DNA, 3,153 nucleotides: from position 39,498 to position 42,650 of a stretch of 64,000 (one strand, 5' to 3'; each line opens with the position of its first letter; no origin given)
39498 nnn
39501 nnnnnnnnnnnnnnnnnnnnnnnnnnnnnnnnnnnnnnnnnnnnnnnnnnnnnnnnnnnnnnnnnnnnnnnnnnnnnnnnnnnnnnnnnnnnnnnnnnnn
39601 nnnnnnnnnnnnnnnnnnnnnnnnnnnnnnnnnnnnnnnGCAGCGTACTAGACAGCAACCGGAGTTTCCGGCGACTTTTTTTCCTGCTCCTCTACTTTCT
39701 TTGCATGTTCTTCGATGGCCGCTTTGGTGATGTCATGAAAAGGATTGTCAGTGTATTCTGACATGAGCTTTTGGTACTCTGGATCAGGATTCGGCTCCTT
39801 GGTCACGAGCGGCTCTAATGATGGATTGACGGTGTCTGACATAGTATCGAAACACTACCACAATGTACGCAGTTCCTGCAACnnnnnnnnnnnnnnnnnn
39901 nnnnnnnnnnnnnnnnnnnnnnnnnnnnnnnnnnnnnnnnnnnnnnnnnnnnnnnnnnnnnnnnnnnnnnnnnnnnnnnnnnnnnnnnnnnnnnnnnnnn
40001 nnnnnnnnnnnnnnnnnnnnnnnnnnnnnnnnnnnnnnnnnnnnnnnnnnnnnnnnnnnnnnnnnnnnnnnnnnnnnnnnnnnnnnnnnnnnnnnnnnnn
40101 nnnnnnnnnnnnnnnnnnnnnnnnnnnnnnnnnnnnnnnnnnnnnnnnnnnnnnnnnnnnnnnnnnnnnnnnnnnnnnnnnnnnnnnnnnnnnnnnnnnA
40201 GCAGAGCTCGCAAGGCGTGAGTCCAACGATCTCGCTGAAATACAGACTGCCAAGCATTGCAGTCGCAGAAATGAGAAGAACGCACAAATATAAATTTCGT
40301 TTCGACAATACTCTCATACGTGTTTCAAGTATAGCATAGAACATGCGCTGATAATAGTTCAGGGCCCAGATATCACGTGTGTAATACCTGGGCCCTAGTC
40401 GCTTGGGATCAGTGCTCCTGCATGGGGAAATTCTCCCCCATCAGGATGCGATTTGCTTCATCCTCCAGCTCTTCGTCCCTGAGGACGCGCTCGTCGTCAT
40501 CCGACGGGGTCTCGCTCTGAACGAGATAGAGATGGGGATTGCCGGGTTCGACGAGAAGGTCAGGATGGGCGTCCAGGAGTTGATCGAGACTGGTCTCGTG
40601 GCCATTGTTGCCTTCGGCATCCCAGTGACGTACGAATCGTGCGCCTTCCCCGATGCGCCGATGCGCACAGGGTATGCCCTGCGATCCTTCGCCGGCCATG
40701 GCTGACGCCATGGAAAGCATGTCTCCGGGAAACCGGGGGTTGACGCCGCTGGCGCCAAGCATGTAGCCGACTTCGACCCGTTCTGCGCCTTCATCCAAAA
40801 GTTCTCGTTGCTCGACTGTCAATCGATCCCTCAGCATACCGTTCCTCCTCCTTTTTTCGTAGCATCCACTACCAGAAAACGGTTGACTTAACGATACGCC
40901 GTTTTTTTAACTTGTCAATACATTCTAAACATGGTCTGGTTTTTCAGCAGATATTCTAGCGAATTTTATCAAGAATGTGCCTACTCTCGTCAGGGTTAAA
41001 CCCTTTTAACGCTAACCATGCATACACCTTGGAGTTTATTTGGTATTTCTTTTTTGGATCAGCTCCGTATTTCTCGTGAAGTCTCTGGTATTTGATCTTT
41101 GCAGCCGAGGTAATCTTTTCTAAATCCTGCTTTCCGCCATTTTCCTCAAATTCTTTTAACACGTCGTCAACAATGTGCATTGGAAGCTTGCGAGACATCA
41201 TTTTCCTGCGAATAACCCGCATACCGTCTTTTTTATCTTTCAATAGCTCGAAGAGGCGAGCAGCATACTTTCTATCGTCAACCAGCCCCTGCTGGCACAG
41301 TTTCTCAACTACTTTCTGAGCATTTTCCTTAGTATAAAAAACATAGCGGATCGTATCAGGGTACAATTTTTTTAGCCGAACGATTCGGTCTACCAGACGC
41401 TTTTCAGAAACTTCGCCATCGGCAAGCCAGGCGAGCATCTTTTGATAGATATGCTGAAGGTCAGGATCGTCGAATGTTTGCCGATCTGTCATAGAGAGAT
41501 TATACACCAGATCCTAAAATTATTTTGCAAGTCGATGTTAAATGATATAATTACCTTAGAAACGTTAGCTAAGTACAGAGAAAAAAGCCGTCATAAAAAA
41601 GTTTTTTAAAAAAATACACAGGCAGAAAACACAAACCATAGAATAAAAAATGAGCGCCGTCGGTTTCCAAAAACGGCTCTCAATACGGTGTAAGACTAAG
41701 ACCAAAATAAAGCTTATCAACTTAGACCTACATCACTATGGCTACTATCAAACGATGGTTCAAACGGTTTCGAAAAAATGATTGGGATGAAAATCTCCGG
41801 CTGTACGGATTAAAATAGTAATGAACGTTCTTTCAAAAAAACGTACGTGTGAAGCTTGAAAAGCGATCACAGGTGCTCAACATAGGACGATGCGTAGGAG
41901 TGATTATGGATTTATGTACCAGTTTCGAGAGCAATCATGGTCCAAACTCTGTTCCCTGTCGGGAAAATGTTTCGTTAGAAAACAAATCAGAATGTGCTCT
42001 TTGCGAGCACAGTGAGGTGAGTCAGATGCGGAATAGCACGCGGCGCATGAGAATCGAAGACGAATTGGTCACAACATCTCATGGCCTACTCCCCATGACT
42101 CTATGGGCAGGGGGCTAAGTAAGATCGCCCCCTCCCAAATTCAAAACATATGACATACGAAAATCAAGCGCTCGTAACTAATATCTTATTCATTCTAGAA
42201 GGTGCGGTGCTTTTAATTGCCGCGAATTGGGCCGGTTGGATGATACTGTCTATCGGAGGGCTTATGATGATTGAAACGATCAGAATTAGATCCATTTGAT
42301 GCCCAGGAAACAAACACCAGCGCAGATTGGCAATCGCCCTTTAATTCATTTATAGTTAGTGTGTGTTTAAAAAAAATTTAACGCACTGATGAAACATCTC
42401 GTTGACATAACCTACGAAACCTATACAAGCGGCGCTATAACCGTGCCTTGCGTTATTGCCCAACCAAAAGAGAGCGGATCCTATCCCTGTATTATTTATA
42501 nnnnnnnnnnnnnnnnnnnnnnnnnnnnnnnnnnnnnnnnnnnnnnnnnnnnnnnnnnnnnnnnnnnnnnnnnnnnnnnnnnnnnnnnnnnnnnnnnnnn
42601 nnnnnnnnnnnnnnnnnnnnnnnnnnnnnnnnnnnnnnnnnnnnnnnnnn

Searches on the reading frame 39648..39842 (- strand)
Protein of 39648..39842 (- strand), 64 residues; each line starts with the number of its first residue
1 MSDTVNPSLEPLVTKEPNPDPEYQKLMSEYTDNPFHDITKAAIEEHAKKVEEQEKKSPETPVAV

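Call 4: search_protein_families(library=pfam, proteins=[window:39648-39842:-], max_evalue=1)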
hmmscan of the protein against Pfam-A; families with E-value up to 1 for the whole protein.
window:39648-39842:- (64 aa): 1 family
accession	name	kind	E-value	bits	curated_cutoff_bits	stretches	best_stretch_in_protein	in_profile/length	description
PF13490.11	zf-HC2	-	0.071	13.7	22.2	1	22-46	3-27/35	Putative zinc-finger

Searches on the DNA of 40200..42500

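Call 73: search_rna_families(source=window, start=40200, end=42500, threshold=evalue, max_evalue=1)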
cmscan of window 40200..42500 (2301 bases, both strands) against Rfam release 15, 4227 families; matches with E-value up to 1: 1.
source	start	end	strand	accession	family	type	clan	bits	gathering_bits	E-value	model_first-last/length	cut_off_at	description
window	40978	41005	-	RF02914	DUF805b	Cis-reg;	CL00115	15.4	35.6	0.56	1-35/35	no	DUF805b RNA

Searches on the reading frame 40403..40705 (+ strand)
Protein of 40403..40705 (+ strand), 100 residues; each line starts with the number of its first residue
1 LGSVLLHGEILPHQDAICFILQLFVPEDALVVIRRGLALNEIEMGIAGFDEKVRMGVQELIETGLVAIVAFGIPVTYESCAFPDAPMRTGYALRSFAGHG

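Call 4: search_protein_families(library=pfam, proteins=[window:40403-40705:+], max_evalue=1)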
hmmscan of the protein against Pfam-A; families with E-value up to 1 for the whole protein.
window:40403-40705:+ (100 aa): 0 families
